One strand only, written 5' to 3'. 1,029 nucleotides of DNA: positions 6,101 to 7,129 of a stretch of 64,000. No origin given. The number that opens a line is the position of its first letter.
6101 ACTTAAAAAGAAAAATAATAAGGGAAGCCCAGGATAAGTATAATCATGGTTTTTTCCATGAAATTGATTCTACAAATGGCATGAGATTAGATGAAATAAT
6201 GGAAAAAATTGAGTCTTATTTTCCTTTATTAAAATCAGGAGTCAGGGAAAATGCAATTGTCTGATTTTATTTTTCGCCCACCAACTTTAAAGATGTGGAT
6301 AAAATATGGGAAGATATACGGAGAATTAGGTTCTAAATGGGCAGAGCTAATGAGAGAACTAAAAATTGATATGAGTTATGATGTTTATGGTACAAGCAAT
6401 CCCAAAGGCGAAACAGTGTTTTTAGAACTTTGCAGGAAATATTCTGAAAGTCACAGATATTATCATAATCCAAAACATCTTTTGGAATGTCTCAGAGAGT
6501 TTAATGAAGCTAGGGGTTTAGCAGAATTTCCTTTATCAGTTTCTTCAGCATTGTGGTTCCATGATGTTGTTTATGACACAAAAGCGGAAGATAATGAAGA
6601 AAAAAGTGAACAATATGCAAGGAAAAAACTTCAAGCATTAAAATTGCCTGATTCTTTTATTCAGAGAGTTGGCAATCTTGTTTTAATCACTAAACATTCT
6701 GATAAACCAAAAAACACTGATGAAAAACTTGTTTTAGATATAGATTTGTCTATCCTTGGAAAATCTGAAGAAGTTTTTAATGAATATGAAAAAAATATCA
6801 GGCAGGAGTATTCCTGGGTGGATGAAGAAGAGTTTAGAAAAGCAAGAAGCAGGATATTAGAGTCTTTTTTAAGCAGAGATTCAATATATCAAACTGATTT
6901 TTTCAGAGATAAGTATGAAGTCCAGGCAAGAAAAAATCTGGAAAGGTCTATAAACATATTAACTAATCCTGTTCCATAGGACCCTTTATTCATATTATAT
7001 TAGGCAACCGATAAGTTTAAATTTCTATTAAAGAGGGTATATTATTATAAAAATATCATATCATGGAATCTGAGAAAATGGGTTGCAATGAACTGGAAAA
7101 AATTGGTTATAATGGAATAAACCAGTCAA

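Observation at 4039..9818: Second locus with the same logic: divergent tandem Lrp, kinase-containing CoaD-CoaE, paralogous HD hydrolase, nucleotidyltransferase and radical SAM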

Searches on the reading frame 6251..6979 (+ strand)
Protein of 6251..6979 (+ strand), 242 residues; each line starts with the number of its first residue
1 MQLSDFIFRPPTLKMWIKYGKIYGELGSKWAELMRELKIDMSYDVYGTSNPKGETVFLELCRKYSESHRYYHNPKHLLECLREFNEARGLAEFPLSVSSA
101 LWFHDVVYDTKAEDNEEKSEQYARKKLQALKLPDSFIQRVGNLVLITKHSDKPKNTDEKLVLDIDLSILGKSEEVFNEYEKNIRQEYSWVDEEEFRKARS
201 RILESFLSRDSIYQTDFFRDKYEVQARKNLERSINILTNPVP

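Call 4: search_protein_families(library=pfam, proteins=[window:6251-6979:+], max_evalue=0.01)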
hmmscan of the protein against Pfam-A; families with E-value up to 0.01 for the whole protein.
window:6251-6979:+ (242 aa): 0 families

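Call 5: search_protein_families(library=ncbifam, proteins=[window:6251-6979:+], max_evalue=0.01)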
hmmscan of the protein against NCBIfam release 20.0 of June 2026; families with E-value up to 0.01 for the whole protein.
window:6251-6979:+ (242 aa): 0 families

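Call 11: search_solved_structures(query=window:6251-6979:+, max_evalue=1, show_alignments=2)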
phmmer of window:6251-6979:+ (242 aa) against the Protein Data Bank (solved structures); distinct sequences matched with E-value up to 1: 5.
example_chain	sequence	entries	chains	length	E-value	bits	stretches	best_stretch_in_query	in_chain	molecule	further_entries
3ce9_A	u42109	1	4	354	0.076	15.7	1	134-227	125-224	Glycerol dehydrogenase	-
8e0m_A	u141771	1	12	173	0.17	14.5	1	39-148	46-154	BGL15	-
5a07_A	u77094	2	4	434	0.2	14.2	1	128-214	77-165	PROBABLE MANNOSYLTRANSFERASE KTR4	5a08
3zhp_A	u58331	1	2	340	0.32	13.6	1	104-160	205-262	CALCIUM-BINDING PROTEIN 39-LIKE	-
4qgp_A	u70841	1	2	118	0.59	12.7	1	67-95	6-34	pyrophosphatase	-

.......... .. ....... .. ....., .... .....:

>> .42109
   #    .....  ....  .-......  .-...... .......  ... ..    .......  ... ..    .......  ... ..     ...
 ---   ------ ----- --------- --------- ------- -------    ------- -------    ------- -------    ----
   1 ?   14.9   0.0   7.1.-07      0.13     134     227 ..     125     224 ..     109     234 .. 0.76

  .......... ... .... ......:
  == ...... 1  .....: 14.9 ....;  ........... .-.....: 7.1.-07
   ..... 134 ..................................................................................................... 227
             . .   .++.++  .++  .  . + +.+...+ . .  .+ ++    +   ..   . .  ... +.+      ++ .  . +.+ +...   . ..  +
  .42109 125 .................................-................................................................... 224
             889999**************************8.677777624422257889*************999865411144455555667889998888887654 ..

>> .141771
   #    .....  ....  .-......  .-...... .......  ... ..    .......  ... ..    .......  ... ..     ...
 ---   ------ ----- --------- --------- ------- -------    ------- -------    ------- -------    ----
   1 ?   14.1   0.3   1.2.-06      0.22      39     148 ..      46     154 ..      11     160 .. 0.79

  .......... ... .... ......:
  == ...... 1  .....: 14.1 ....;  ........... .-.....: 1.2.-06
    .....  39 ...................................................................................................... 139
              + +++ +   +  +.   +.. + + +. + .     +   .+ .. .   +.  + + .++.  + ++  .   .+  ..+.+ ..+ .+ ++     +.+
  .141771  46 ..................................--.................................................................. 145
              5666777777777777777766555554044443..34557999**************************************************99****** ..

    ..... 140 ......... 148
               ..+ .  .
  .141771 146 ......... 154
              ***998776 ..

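Call 13: search_protein_families(library=padloc, proteins=[window:6251-6979:+], max_evalue=0.01)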
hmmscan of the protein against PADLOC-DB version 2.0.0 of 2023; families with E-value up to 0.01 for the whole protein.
window:6251-6979:+ (242 aa): 0 families

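Call 14: find_homologous_proteins(query=window:6251-6979:+)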
Query window:6251-6979:+ (242 aa): 1187 proteins with E <= 0.001 among 1441 candidates; the best 120 are listed.
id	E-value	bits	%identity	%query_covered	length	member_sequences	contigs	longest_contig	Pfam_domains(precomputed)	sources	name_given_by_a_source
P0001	4.0e-148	509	100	94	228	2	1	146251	-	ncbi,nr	ncbi:MAG: N-methyl-D-aspartate receptor NMDAR2C subunit [Candidatus Nanoarchaeia archaeon]|nr:N-meth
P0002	5.1e-83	296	56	98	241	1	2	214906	-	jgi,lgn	jgi:predicted metal-dependent HD superfamily phosphohydrolase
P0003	1.4e-73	265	51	100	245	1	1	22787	-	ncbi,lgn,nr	ncbi:N-methyl-D-aspartate receptor NMDAR2C subunit [Candidatus Pacearchaeota archaeon]|nr:N-methyl-D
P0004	4.1e-71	257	57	88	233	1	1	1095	-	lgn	-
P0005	2.1e-67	245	55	88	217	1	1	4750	-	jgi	jgi:predicted metal-dependent HD superfamily phosphohydrolase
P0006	3.9e-67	244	53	88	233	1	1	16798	-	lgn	-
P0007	2.5e-65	238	54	88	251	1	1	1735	-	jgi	jgi:predicted metal-dependent HD superfamily phosphohydrolase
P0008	3.9e-58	215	47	88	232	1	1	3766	-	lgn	-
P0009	4.6e-58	214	51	95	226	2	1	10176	-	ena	-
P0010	9.7e-57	210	51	79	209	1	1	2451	-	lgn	-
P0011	5.0e-56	208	47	88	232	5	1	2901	-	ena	-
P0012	7.3e-56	207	47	90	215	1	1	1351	-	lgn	-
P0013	7.0e-54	201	47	79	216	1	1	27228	-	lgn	-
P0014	7.1e-54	201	52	76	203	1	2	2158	-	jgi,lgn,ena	-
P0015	2.0e-53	199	45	87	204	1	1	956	-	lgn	-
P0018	7.9e-53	197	51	79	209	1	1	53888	-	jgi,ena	-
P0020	9.4e-52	194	53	76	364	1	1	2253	PF01467.33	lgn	-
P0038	3.5e-50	189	47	82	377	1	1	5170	-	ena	-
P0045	9.0e-50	187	50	76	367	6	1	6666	PF08218.18,PF01467.33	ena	-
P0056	2.0e-49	186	49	79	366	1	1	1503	PF01467.33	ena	-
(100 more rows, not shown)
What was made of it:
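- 6251..6979 (+): HD1: metal-dependent HD phosphohydrolase of the uncharacterised 'predicted HD superfamily phosphohydrolase' family (often mislabelled NMDAR2C subunit). 1187 homologs found (call 14).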

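Call 19: find_encoding_contigs(protein=P0002, flank=6000, max_places=2)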
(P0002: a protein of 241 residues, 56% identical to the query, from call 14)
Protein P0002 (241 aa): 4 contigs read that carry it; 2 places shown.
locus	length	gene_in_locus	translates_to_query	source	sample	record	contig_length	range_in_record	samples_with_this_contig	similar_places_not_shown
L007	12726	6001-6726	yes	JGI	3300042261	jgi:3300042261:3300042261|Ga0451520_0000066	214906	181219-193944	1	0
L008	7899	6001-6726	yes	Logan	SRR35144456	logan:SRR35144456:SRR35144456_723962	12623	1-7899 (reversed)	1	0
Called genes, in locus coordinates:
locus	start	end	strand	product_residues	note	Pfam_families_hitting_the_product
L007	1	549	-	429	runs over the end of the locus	-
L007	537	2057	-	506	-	-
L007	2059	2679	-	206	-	PF01510:Amidase_2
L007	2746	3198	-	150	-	PF22769:DCD (weak), PF00692:dUTPase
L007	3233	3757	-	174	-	PF10050:DUF2284 (faint)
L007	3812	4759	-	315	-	PF13404:HTH_AsnC-type (weak), PF13412:HTH_24 (weak), PF01037:AsnC_trans_reg (faint), PF13404:HTH_AsnC-type (weak), PF13412:HTH_24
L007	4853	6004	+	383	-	PF01467:CTP_transf_like, PF01121:CoaE, PF13238:AAA_18 (weak)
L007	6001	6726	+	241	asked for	-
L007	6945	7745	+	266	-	-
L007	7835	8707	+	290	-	PF02498:Bro-N (weak)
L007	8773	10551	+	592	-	PF00009:GTP_EFTU, PF01926:MMR_HSR1, PF03144:GTP_EFTU_D2 (faint), PF11987:IF-2, PF14578:GTP_EFTU_D4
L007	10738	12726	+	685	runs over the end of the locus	PF00004:AAA (faint), PF07728:AAA_5 (weak), PF00493:MCM (weak)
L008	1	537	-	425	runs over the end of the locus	-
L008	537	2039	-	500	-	-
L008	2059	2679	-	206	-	PF01510:Amidase_2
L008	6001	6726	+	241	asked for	-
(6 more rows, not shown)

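Call 20: find_encoding_contigs(protein=P0003, flank=6000, max_places=2)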
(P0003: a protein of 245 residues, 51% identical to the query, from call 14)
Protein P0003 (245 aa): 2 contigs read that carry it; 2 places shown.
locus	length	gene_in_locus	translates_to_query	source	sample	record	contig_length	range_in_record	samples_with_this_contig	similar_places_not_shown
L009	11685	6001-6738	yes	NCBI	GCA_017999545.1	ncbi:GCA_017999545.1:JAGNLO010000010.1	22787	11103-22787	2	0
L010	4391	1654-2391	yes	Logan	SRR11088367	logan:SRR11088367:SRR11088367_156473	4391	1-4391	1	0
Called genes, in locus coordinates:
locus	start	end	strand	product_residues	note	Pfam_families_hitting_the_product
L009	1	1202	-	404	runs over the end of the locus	PF00675:Peptidase_M16, PF05193:Peptidase_M16_C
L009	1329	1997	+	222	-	PF00352:TBP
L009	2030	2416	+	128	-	PF05670:NFACT-R_1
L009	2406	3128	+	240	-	PF08501:Shikimate_dh_N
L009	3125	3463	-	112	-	-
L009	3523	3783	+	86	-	PF01985:CRS1_YhbY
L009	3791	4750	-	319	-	PF13404:HTH_AsnC-type (weak), PF13412:HTH_24 (weak), PF01037:AsnC_trans_reg (faint), PF13404:HTH_AsnC-type (weak), PF13412:HTH_24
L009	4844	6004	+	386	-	PF01467:CTP_transf_like, PF01121:CoaE, PF13238:AAA_18 (weak)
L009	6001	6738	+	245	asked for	-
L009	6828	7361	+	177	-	PF01090:Ribosomal_S19e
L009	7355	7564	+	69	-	-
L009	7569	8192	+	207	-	PF01198:Ribosomal_L31e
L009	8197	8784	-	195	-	-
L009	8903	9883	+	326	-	-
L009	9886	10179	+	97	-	-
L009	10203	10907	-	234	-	-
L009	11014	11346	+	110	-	-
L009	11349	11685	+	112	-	?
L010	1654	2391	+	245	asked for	-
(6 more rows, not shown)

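Call 21: find_encoding_contigs(protein=P0018, flank=6000, max_places=2)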
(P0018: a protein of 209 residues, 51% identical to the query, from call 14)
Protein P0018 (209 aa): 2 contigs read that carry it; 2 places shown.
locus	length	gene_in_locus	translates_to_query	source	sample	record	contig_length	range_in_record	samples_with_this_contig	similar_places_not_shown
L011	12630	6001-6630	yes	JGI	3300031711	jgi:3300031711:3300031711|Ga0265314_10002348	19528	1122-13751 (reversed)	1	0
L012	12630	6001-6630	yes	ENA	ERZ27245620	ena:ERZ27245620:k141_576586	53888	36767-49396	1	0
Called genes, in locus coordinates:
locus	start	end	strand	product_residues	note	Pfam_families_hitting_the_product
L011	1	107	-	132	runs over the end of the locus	-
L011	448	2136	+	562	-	PF00682:HMGL-like, PF22617:HCS_D2, PF08502:LeuA_dimer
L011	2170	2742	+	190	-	-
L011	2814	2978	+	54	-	-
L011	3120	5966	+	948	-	PF01136:Peptidase_U32, PF12392:DUF3656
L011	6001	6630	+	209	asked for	-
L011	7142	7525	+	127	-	PF00825:Ribonuclease_P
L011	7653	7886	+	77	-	PF01809:YidD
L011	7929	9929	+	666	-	PF14849:YidC_periplas (weak), PF02096:60KD_IMP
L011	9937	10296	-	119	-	-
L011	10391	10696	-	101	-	PF01541:GIY-YIG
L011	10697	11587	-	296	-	-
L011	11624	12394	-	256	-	PF04376:ATE_N, PF04377:ATE_C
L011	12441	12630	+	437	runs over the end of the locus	?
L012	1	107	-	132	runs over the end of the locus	-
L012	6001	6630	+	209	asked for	-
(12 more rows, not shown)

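Call 29: find_related_loci(query=window:6251-6979:+, collection=genome_contigs, flank=8000)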
Query window:6251-6979:+ (242 aa) in genome_contigs; peptide patterns used: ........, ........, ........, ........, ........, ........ (x = any residue, [..] = any of these).
298 stretches matched a pattern; 258 encode a relative of the query (tblastn E <= 1e-3); the best 80 are kept; 80 distinct loci.
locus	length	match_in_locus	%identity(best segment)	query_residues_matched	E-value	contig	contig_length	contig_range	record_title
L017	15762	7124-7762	48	25-237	8e-62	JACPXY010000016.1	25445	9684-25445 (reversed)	MAG: Candidatus Pacearchaeota archaeon isolate NC_groundwater_849_Pr1_B-0.1um_42_10 Montesol18_Bp1_scaffold_447743, whol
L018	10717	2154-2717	49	50-237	4e-58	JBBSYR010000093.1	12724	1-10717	MAG: Nanoarchaeota archaeon isolate H43-bin213_1 H43_bin213_1_000000000093, whole genome shotgun sequence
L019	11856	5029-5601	45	48-238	5e-52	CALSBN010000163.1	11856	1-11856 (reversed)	MAG: Opitutus sp. GAS368 isolate JJ-MIS3-109-4-m2-bin120 genome assembly, contig: JJ-MIS3-109-C654, whole genome shotgun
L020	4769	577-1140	46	55-242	2e-51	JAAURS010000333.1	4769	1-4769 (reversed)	MAG: Acaryochloridaceae cyanobacterium RU_4_10 NODE_10230_length_4769_cov_2.326799, whole genome shotgun sequence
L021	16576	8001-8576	46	49-241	5e-51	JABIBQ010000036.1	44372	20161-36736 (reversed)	MAG: Candidatus Bathyarchaeota archaeon isolate SI048_bin30 k141_1591357, whole genome shotgun sequence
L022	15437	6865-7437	48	54-240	7e-51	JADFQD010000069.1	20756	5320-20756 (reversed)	MAG: Acidobacteria bacterium isolate B78T1B8 B78T1B8_NODE4246, whole genome shotgun sequence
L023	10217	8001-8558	46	53-238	6e-50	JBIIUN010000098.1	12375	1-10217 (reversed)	MAG: Candidatus Kapaibacterium sp. isolate ME2004-09-02_3300034061_group2_bin113 Rohwer_bin2681_scaffold_5540_c1, whole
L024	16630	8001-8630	44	29-241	3e-50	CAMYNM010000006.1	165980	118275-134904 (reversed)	MAG: Thermoanaerobaculia bacterium isolate FO_M_Acidobacteriota_06 genome assembly, contig: scaffold_45, whole genome sh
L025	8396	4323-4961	42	26-239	7e-50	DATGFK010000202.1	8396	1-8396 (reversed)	MAG TPA_asm: Aggregatilineales bacterium isolate SMAG_U9726 k141_936842, whole genome shotgun sequence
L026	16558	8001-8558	41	54-239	7e-49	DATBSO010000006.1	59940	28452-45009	MAG TPA_asm: Gemmatimonadales bacterium isolate SMAG_U4159 k141_737848, whole genome shotgun sequence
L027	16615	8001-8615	36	17-242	1e-48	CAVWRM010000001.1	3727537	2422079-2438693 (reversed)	MAG: uncultured Gemmatimonadales bacterium isolate MFD04944.bin.1.90 genome assembly, contig: contig_25021, whole genome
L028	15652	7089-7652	41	53-240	3e-48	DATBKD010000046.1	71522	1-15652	MAG TPA_asm: Gemmatimonadales bacterium isolate SMAG_U3937 k141_4707913, whole genome shotgun sequence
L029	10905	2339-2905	42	53-241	3e-48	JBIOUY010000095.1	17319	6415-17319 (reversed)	MAG: Gemmatimonadales bacterium isolate MAG122 k127_2187341, whole genome shotgun sequence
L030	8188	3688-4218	46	60-236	7e-48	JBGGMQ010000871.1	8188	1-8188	MAG: Verrucomicrobium sp. isolate bin.020 k141_399551, whole genome shotgun sequence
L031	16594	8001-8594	41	29-237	1e-47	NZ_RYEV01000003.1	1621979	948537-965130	Peristeroidobacter soli strain JW-3 Scaffold2_1, whole genome shotgun sequence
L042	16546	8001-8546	43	56-237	3e-44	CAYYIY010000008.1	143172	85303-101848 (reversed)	MAG TPA_asm: uncultured bacterium isolate binchicken_co135_188 genome assembly, contig: NODE_265_length_143172_cov_3.815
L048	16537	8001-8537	41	56-234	3e-42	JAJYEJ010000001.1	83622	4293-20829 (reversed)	MAG: Candidatus Micrarchaeota archaeon isolate DBS1-1.bin37 NODE_374_length_83622_cov_17.548524, whole genome shotgun se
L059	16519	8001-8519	43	63-237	3e-40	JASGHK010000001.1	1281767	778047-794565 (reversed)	MAG: Myxococcales bacterium isolate 5N171 JMF-2111-06-0005.ont.bin.171_0, whole genome shotgun sequence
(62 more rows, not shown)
